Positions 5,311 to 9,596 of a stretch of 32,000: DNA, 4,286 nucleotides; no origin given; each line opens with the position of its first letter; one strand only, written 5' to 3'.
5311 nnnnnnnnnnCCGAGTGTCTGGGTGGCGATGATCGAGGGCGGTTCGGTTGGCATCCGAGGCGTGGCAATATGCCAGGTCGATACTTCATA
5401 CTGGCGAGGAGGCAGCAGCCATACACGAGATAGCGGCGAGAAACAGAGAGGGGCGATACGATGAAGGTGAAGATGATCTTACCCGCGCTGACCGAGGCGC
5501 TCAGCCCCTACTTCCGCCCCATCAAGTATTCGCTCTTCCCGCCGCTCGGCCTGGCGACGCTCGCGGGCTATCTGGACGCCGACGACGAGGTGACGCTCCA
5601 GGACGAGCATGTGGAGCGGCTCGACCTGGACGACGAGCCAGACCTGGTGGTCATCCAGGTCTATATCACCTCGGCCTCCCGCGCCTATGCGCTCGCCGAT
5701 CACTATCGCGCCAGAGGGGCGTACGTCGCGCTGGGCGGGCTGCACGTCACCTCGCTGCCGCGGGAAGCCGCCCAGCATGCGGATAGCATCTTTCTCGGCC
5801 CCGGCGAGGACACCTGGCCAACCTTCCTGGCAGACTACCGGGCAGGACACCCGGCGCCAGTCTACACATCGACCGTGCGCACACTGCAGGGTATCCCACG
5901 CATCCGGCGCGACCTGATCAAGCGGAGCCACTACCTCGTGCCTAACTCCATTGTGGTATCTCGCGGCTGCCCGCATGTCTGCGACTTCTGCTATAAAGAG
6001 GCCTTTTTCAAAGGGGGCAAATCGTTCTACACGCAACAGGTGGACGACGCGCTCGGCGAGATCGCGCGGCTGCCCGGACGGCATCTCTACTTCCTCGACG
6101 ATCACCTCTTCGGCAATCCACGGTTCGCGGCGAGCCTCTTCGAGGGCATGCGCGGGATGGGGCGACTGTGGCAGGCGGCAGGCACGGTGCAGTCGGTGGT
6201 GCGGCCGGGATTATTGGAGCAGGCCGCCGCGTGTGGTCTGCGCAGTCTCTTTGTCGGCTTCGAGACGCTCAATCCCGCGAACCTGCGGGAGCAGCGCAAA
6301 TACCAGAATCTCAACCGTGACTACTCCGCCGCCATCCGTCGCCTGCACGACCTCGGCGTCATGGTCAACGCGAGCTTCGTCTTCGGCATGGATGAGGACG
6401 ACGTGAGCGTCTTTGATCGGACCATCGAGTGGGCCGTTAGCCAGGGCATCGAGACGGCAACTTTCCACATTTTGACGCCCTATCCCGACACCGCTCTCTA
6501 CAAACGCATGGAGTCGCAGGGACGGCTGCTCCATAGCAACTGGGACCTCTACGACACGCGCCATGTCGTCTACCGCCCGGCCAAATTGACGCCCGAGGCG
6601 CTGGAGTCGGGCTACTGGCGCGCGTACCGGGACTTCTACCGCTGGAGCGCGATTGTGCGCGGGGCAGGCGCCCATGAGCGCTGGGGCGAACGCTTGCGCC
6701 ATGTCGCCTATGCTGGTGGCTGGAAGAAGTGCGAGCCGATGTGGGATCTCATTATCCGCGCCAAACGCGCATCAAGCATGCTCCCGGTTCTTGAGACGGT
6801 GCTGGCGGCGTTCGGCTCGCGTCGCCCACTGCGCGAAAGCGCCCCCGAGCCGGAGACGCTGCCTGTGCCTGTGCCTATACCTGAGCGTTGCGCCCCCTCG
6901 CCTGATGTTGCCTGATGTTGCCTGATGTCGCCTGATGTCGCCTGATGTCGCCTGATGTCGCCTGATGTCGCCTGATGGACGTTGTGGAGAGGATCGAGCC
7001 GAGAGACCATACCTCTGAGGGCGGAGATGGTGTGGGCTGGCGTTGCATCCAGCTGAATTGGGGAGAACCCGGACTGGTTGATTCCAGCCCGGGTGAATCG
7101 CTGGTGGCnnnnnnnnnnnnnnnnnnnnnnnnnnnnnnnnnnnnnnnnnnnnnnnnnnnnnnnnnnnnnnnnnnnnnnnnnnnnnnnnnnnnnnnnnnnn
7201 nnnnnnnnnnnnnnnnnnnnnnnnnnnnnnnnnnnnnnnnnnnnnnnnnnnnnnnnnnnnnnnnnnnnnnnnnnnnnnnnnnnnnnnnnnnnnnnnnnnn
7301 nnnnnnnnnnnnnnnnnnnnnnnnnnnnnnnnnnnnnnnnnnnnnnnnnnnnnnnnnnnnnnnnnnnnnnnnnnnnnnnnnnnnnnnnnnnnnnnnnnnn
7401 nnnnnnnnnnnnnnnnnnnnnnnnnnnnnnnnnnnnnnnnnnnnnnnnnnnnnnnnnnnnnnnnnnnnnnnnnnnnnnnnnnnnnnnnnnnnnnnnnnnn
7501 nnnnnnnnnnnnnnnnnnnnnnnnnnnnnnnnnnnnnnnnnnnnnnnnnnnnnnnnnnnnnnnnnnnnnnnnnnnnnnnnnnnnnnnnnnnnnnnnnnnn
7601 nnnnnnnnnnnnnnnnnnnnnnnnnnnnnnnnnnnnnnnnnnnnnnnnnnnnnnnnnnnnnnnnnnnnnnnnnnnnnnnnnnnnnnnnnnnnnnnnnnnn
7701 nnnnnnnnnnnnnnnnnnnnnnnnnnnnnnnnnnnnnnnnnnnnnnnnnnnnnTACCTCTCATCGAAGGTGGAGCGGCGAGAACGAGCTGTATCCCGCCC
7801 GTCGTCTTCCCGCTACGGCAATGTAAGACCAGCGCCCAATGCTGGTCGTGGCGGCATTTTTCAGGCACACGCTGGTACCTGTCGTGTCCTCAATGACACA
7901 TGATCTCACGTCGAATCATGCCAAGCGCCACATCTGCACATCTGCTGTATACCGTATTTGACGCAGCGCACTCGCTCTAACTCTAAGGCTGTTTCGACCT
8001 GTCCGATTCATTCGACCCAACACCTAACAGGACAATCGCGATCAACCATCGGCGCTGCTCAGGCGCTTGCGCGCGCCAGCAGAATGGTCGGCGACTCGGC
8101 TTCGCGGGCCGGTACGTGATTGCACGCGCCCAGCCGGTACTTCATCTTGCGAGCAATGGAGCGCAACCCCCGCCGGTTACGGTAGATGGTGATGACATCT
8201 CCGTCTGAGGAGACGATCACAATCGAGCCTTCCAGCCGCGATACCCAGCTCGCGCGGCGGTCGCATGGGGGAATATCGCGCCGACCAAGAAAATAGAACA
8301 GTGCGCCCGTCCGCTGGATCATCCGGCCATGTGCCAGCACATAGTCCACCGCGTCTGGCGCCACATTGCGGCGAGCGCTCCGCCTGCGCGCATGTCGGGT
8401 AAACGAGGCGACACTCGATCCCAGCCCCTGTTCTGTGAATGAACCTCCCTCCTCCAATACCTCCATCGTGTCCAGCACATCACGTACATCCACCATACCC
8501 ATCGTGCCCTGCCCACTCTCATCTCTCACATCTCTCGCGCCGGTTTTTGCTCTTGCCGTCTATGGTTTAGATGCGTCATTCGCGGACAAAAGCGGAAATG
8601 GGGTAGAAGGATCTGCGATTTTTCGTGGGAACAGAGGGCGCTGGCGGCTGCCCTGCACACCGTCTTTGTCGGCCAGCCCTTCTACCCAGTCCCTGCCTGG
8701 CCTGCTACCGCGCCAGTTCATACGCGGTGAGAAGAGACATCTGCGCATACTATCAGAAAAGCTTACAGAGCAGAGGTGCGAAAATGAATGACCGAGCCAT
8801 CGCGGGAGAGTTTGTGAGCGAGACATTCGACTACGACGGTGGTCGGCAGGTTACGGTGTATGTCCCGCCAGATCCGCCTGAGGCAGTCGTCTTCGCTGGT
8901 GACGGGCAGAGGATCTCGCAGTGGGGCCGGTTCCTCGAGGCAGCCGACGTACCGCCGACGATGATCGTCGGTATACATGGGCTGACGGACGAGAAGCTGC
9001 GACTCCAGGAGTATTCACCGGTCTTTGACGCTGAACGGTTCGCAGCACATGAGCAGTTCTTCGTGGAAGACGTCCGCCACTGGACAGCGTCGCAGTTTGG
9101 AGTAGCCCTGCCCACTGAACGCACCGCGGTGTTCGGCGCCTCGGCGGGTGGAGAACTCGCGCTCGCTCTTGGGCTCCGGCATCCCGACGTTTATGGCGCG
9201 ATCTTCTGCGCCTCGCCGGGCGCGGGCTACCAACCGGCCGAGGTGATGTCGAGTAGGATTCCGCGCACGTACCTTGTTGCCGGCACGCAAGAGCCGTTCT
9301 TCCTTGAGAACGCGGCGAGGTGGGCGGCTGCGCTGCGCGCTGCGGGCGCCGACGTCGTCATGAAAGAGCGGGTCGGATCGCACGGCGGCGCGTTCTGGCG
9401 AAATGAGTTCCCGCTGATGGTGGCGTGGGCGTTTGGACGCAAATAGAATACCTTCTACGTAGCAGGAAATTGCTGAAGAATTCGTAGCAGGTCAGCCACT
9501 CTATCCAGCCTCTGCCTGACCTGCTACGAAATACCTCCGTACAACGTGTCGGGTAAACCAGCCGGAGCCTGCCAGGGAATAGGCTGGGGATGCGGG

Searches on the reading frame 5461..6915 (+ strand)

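Call 51: search_protein_families(library=pfam, proteins=[window:5461-6915:+], max_evalue=0.0001)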
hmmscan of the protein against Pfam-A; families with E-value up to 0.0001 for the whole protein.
window:5461-6915:+ (484 aa): 2 families
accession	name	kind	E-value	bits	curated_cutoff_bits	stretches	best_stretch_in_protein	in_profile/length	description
PF04055.27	Radical_SAM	-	9.8e-11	42.5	29.5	1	164-324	1-165/166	Radical SAM superfamily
PF02310.24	B12-binding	-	1e-08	35.5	32.1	1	26-120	12-118/121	B12 binding domain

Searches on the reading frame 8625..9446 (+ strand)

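Call 51: search_protein_families(library=pfam, proteins=[window:8625-9446:+], max_evalue=0.0001)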
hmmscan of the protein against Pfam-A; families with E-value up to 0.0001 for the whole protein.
window:8625-9446:+ (273 aa): 2 families
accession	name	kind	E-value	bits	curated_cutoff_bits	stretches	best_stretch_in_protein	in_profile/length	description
PF00756.26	Esterase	-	2.6e-09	37.6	22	1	76-200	10-150/251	Putative esterase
PF07859.19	Abhydrolase_3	-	5e-05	23.6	25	0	150-186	55-92/210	alpha/beta hydrolase fold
